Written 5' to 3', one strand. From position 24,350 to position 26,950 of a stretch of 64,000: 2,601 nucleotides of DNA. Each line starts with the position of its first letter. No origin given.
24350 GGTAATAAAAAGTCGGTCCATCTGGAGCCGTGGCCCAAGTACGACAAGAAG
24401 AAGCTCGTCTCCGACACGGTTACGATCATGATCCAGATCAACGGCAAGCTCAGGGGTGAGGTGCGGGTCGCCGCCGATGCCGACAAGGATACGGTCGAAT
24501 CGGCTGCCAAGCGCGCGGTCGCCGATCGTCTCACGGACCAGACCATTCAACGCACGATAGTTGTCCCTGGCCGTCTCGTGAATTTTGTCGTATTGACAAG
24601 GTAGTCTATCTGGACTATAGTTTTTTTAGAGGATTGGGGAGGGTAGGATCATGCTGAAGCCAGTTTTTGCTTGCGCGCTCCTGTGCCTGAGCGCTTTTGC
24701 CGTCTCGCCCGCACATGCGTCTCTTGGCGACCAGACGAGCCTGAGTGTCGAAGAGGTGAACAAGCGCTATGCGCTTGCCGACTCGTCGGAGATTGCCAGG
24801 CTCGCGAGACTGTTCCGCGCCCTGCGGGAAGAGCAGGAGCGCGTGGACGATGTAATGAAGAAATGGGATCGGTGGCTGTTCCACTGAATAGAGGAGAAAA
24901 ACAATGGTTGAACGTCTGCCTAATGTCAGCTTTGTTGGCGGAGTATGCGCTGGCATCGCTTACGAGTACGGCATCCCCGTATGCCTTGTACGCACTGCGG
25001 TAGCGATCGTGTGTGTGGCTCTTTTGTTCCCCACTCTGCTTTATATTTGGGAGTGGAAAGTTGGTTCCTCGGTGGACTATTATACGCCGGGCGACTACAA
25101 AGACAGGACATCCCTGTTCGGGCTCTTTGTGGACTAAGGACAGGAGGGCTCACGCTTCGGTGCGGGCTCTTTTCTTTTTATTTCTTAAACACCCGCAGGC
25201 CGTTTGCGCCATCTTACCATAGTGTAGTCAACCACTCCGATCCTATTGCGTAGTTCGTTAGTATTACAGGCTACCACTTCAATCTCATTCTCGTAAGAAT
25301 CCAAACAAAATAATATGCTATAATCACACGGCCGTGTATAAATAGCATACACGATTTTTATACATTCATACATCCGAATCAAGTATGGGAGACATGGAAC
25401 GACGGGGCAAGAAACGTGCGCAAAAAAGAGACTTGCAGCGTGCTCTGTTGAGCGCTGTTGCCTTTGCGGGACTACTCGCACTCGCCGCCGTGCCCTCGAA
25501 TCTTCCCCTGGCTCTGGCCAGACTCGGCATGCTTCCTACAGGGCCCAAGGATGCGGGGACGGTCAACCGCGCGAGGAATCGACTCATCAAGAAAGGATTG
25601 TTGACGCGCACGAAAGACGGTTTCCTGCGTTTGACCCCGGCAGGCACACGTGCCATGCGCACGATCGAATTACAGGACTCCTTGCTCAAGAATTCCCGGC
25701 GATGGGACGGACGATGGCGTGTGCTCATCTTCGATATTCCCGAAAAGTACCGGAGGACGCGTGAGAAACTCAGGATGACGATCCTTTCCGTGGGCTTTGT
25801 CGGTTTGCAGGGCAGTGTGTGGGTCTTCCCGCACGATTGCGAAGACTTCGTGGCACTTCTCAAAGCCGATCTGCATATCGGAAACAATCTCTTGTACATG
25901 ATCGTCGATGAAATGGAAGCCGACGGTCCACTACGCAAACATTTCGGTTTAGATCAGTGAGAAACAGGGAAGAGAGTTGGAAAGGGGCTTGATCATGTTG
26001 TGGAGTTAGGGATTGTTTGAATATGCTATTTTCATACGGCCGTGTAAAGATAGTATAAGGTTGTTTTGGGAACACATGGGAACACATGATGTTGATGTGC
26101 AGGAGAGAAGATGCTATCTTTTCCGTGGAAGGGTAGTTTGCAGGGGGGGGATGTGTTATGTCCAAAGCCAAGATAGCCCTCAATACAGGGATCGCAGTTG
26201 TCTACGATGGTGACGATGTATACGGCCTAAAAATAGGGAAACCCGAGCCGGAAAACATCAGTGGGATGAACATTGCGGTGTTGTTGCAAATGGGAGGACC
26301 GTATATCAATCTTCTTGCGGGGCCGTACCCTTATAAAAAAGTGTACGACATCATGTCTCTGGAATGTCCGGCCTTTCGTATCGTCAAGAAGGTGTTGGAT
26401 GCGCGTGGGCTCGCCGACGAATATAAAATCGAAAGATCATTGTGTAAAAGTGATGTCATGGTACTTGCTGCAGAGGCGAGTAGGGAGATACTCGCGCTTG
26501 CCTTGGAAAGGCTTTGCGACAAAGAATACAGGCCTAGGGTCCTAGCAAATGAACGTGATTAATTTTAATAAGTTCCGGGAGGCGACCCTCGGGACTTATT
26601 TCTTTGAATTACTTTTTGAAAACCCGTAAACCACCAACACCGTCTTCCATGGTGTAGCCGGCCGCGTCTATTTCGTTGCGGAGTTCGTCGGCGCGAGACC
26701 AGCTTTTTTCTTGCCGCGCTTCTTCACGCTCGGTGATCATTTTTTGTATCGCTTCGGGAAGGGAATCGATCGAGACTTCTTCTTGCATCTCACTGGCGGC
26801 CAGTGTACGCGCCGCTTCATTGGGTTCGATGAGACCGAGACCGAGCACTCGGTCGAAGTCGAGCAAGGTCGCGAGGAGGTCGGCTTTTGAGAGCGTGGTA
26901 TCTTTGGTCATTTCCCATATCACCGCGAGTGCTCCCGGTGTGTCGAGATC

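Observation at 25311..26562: PaaX-family regulator with duplicated promoter/operator blocks controlling itself and an unknown downstream gene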

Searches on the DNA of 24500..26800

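Call 93: search_rna_families(source=window, start=24500, end=26800, threshold=evalue, max_evalue=1)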
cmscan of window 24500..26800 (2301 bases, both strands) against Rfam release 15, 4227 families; matches with E-value up to 1: 1.
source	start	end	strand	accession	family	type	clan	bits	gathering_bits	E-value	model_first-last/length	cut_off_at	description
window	25142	25180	+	RF00489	ctRNA_p42d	Gene; antisense;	-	21.3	50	0.2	1-46/46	no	ctRNA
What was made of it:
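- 25142..25186 (+): A hairpin plus T-run after the PspC-domain gene. This terminator-like boundary implies that the regulator needs its own promoter. Only a weak terminator-like Rfam chance hit lies here (call 93).
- Tried and rejected: Known RNA family in 24500-26800: none found (call 93).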

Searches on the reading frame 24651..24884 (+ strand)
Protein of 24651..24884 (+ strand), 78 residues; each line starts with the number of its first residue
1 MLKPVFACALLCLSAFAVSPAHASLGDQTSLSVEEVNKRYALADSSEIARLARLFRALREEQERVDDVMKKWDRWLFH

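Call 3: search_protein_families(library=pfam, proteins=[window:24651-24884:+], max_evalue=1)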
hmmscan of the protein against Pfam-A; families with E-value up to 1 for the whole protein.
window:24651-24884:+ (78 aa): 2 families
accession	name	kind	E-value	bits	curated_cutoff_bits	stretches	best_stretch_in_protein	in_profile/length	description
PF06698.16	DUF1192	-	0.059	13.9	25.5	1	22-61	11-49/58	Protein of unknown function (DUF1192)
PF21019.4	Spectrin_3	-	0.11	13.3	24.4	1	34-66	19-51/68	Spectrin-like repeat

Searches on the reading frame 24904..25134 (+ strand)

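Call 3: search_protein_families(library=pfam, proteins=[window:24904-25134:+], max_evalue=1)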
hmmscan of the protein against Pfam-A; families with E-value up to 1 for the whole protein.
window:24904-25134:+ (77 aa): 2 families
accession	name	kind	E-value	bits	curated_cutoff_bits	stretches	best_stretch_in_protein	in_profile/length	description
PF04024.17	PspC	-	1.5e-09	38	25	1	4-51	5-52/58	PspC domain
PF11911.13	DUF3429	-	0.057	14.1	39.1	1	8-49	50-93/144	Protein of unknown function (DUF3429)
